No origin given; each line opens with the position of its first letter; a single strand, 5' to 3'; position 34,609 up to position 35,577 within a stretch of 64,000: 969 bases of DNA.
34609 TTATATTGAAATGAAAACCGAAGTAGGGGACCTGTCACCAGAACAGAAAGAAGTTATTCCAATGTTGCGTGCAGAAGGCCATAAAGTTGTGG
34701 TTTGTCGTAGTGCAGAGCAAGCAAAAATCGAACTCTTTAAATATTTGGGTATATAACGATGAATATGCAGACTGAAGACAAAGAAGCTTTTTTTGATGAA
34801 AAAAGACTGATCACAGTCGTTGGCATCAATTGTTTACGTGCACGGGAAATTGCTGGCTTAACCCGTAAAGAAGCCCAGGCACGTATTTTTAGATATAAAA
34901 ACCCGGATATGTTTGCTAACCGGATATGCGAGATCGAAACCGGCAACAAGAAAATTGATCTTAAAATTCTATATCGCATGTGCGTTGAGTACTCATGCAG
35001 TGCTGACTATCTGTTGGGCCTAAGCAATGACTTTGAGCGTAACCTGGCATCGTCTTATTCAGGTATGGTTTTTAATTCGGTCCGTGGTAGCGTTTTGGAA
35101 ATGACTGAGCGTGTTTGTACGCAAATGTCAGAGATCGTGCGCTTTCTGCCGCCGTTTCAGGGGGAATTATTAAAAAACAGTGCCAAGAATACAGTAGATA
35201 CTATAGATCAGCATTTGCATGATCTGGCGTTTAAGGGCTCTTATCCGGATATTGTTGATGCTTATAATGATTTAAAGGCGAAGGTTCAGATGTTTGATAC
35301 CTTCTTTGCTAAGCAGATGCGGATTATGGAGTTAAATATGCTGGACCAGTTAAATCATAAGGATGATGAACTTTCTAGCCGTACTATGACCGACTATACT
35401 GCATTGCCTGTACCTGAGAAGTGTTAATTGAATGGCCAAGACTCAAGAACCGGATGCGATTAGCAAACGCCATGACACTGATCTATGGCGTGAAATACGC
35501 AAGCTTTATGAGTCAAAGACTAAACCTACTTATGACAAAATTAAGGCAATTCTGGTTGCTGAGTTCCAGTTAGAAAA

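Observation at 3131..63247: Nine-member promoter-like family: (T/C)AGGAATA, an A-run ending in CTG, and a -10 hexamer at fixed spacing, in front of virion, lysis and anti-restriction genes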

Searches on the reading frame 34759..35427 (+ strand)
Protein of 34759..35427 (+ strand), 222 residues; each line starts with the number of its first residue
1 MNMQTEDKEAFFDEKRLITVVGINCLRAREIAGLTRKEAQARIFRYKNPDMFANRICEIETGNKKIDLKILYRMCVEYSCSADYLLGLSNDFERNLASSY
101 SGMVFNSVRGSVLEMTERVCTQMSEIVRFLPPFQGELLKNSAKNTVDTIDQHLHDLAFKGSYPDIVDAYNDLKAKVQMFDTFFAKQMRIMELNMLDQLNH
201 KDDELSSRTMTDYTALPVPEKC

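Call 41: search_protein_families(library=pfam, max_evalue=0.01, proteins=[window:34759-35427:+])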
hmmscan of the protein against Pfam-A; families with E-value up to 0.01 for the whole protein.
window:34759-35427:+ (222 aa): 0 families

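Call 43: find_homologous_proteins(query=window:34759-35427:+, max_evalue=0.001)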
Query window:34759-35427:+ (222 aa): 14 proteins with E <= 0.001 among 113 candidates.
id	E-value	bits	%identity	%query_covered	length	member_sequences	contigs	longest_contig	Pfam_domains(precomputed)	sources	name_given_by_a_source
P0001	2.4e-143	493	100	100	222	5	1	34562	-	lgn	-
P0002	1.9e-93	330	71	95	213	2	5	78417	PF01381.29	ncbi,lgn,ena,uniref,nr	ncbi:helix-turn-helix domain-containing protein [Acinetobacter indicus]|uniref:helix-turn-helix doma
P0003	5.3e-92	325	63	100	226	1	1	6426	PF01381.29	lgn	-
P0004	3.4e-89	316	66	99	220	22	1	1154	-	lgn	-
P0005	3.3e-78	280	59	98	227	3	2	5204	-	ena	-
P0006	5.7e-78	279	60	98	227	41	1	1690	-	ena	-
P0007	1.1e-77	278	60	98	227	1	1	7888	-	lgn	-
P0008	1.3e-77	278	61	98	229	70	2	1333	-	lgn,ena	-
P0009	1.7e-67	245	50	99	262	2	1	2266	-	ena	-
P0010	4.1e-67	244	55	95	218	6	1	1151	-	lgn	-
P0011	1.3e-65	239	56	89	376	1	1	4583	-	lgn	-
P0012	2.8e-64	235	52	98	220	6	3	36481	-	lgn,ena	-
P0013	3.1e-64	234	51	98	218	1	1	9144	-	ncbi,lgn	-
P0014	2.4e-61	225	51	88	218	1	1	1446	-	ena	-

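Call 55: predict_structure(alignment_id=A1)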
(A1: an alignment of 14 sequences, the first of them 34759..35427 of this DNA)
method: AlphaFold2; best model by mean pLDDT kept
length: 222 residues; sequences in the alignment: 14
mean_pLDDT: 65.6   pTM: 0.38
mean pLDDT of the five models: 65.6, 63.3, 63.3, 60.6, 58.9
residues with pLDDT >= 90: 0; 70-90: 116; 50-70: 47; < 50: 59
segments of 3 or more residues with pLDDT < 50: 1-9, 91-112, 129-134, 201-222
pLDDT, mean of each block of 10 residues (from residue 1): 41 74 86 84 79 84 82 83 75 40 37 53 53 54 77 76 80 78 68 59 43 39 37
secondary structure, 60 per line:
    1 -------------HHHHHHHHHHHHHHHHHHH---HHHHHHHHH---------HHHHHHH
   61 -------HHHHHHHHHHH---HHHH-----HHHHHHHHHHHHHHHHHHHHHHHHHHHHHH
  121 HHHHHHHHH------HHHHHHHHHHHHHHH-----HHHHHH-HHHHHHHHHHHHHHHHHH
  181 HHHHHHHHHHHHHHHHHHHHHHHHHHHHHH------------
elements in order: H14-32 H36-44 H54-60 H68-78 H82-85 H91-129 H136-150 H156-161 H163-210

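Call 59: fold_search(model_id=the predicted structure, library=pdb)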
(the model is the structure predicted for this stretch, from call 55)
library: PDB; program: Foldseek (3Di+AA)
matches with E <= 10: 353; with E <= 0.001: 0
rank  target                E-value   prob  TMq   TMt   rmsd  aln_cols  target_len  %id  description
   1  2b5a_B                2.5e-03  1.00  0.30  0.83   2.1        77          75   17  C.BclI, Control Element of the BclI Restriction-Modification System (released 2006-01-03)
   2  2b5a_A                3.4e-03  1.00  0.30  0.80   2.1        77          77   17  C.BclI, Control Element of the BclI Restriction-Modification System (released 2006-01-03)
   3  2b5a_C                4.8e-03  1.00  0.30  0.81   2.2        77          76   17  C.BclI, Control Element of the BclI Restriction-Modification System (released 2006-01-03)
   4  5juf                  9.9e-03  1.00  0.27  0.21  19.9       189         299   14  Crystal structure of the apo form of ComR from S. thermophilus. (released 2016-10-26)
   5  3f51_D                1.0e-02  1.00  0.28  0.65  10.6       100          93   19  Crystal Structure of the clp gene regulator ClgR from Corynebacterium glutamicum (released 2008-11-18)
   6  3f51_C                1.1e-02  1.00  0.28  0.67  10.1       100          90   19  Crystal Structure of the clp gene regulator ClgR from Corynebacterium glutamicum (released 2008-11-18)
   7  3f51_A                1.3e-02  1.00  0.28  0.65  10.4       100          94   19  Crystal Structure of the clp gene regulator ClgR from Corynebacterium glutamicum (released 2008-11-18)
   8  5woq_B                1.3e-02  1.00  0.26  0.63   9.6        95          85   18  Crystal structure of an XRE family protein transcriptional regulator from Mycobacterium smegmatis (released 2017-08-16)
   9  3vk0_B                1.5e-02  1.00  0.30  0.70   4.3        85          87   20  Crystal Structure of hypothetical transcription factor NHTF from Neisseria (released 2012-03-14)
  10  6hu8                  1.5e-02  1.00  0.27  0.21  15.3       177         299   14  Apo form of the competence regulator ComR from Streptococcus vestibularis (released 2019-10-23)
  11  3f52_E                1.6e-02  1.00  0.28  0.75   2.0        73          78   22  Crystal structure of the clp gene regulator ClgR from C. glutamicum (released 2008-11-18)
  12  1y7y_A                1.7e-02  1.00  0.29  0.87   2.0        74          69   12  High-resolution crystal structure of the restriction-modification controller protein C.AhdI from Aeromonas hydrophila (released 2005-02-22)
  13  3f51_E                1.8e-02  1.00  0.28  0.64  10.5        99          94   19  Crystal Structure of the clp gene regulator ClgR from Corynebacterium glutamicum (released 2008-11-18)
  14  1y7y_B                2.1e-02  1.00  0.27  0.84   2.0        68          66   12  High-resolution crystal structure of the restriction-modification controller protein C.AhdI from Aeromonas hydrophila (released 2005-02-22)
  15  3f51_B                2.2e-02  1.00  0.28  0.64   9.4        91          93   20  Crystal Structure of the clp gene regulator ClgR from Corynebacterium glutamicum (released 2008-11-18)
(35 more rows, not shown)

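Call 60: find_encoding_contigs(protein=P0007, flank=10000, max_places=2)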
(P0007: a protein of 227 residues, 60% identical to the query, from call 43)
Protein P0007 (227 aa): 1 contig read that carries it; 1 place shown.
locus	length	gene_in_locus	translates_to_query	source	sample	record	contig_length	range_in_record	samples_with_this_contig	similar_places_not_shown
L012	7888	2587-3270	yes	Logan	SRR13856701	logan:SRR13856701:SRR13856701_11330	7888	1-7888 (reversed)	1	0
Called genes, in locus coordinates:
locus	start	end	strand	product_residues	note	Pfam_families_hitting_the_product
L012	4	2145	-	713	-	PF18013:Phage_lysozyme2 (faint)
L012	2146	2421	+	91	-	-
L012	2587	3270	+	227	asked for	-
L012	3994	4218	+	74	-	PF20075:DUF6471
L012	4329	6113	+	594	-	PF02384:N6_Mtase, PF01170:UPF0020 (faint)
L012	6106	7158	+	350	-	PF01420:Methylase_S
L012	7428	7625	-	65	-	-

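Call 61: find_encoding_contigs(protein=P0012, flank=10000, max_places=2)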
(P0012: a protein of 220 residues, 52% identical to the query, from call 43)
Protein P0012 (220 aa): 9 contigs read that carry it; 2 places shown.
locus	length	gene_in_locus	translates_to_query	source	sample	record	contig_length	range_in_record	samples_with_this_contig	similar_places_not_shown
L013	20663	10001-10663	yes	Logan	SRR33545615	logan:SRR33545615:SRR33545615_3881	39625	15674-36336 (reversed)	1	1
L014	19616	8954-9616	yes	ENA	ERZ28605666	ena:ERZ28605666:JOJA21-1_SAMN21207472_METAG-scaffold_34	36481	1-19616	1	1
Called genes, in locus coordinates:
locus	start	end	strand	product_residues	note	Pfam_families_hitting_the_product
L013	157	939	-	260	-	PF01381:HTH_3, PF00717:Peptidase_S24 (weak)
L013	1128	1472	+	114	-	-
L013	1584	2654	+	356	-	-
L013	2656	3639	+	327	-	PF01695:IstB_IS21 (weak), PF00004:AAA (faint)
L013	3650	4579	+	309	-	-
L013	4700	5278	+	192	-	-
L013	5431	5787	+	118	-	PF01381:HTH_3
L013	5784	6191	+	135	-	-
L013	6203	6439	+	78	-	PF02954:HTH_8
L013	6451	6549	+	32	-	-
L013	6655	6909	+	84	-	-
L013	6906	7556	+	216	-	-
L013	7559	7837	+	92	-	-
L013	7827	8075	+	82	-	-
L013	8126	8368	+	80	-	-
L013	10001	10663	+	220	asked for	-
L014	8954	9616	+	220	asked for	-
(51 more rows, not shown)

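Call 77: find_related_loci(query=A1, collection=genome_contigs, flank=10000)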
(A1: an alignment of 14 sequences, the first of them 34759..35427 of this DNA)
Query A1 (222 aa) in genome_contigs; peptide patterns used: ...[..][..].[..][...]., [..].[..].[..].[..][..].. (x = any residue, [..] = any of these).
28 stretches matched a pattern; 2 encode a relative of the query (tblastn E <= 1e-3); 2 distinct loci.
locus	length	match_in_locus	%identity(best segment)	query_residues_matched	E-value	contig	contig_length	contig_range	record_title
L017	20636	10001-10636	54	12-221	2e-72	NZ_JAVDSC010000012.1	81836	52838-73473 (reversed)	Acinetobacter lwoffii strain BE44 Ga0454490_12, whole genome shotgun sequence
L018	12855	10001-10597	44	14-211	8e-58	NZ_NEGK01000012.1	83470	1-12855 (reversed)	Acinetobacter sp. ANC 3813 Contig12, whole genome shotgun sequence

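Call 78: find_related_loci(query=A1, collection=viral_contigs, flank=10000)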
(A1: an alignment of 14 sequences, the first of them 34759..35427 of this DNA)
Query A1 (222 aa) in viral_contigs; peptide patterns used: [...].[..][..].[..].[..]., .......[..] (x = any residue, [..] = any of these).
23 stretches matched a pattern; 1 encode a relative of the query (tblastn E <= 1e-3); 1 distinct loci.
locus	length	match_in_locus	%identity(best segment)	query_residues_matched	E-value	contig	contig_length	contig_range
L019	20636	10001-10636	54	12-221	1e-72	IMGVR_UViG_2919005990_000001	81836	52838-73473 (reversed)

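Call 87: search_solved_structures(query=A1, max_evalue=1)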
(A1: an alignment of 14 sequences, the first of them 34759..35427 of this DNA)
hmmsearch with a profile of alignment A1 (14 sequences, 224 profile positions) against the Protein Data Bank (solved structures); distinct sequences matched with E-value up to 1: 5.
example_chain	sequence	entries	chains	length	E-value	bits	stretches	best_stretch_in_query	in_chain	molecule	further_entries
7t8i_A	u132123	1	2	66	8.4e-06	28.4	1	23-89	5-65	Phage element (ICEBs1)transcriptional regulator (Xre family)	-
3trb_A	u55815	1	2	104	0.056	15.8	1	52-104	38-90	Virulence-associated protein I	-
2b5a_A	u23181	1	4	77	0.22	13.9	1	52-82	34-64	C.BclI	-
5apq_A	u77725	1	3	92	0.35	13.2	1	155-219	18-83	GENERAL CONTROL PROTEIN GCN4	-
2eby_A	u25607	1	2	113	0.49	12.8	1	52-91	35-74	Putative HTH-type transcriptional regulator ybaQ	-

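Call 88: search_protein_families(library=ncbifam, max_evalue=0.01, proteins=[window:34759-35427:+])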
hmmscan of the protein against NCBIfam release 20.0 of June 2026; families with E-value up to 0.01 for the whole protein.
window:34759-35427:+ (222 aa): 1 family
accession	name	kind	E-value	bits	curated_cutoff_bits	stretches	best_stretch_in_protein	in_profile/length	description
NF001383.0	PRK00279.2-1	equivalog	0.009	15.7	225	0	134-199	55-116/212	adenylate kinase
